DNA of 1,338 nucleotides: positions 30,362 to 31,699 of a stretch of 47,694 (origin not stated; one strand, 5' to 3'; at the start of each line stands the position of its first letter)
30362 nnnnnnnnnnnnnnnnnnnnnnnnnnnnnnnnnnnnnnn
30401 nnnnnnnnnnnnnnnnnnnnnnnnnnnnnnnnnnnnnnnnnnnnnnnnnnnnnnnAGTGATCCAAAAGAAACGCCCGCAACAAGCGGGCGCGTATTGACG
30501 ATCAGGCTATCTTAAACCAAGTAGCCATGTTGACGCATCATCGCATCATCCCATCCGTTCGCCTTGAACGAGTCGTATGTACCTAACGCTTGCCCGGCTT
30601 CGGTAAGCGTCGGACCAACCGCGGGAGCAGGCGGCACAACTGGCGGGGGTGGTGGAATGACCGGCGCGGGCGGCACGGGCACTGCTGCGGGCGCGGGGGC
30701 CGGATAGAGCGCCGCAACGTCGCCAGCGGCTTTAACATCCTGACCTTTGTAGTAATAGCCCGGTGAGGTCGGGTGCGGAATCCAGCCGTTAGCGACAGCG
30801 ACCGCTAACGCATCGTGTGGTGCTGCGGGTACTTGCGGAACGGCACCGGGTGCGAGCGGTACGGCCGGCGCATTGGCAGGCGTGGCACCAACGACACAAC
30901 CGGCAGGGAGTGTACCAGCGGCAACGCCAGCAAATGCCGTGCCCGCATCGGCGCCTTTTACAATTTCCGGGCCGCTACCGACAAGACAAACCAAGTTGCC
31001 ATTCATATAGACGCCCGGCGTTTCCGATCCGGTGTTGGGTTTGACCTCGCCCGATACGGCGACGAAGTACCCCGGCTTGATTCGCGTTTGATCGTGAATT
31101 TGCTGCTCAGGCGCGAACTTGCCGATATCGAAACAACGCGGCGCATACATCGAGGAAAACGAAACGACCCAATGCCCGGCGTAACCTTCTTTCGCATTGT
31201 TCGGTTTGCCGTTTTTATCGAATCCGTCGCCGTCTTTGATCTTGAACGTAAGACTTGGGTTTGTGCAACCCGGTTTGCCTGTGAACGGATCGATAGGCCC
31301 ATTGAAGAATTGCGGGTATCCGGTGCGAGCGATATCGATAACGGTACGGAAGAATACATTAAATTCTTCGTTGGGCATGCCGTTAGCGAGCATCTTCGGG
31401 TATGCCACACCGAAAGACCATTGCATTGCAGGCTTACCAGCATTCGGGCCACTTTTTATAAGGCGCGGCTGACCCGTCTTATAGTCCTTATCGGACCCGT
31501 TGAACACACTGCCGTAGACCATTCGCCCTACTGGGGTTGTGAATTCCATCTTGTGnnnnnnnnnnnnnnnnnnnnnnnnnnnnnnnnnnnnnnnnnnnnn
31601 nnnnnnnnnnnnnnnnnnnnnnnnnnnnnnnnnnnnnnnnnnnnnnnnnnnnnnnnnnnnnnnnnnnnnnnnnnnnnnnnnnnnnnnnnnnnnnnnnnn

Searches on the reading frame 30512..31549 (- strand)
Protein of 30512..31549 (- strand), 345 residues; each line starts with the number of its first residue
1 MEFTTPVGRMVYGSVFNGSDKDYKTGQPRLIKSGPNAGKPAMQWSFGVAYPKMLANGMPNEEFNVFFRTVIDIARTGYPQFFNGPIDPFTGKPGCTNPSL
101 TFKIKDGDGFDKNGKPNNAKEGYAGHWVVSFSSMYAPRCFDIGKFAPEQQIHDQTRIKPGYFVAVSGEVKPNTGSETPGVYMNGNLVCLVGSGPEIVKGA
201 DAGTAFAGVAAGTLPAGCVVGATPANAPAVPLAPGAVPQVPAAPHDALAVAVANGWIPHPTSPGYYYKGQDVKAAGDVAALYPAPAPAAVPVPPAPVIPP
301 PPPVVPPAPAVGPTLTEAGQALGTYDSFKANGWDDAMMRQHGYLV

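Call 76: search_protein_families(library=phrogs, proteins=[window:30512-31549:-], max_evalue=0.001)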
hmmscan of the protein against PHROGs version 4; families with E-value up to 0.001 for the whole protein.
window:30512-31549:- (345 aa): 2 families
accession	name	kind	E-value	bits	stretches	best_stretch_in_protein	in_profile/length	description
phrog_7011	-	DNA, RNA and nucleotide metabolism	4e-60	204.7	1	2-344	6-300/303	Gp2.5-like ssDNA binding protein and ssDNA annealing protein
phrog_112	-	DNA, RNA and nucleotide metabolism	6.6e-05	23.7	1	100-173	90-156/265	Gp2.5-like ssDNA binding protein and ssDNA annealing protein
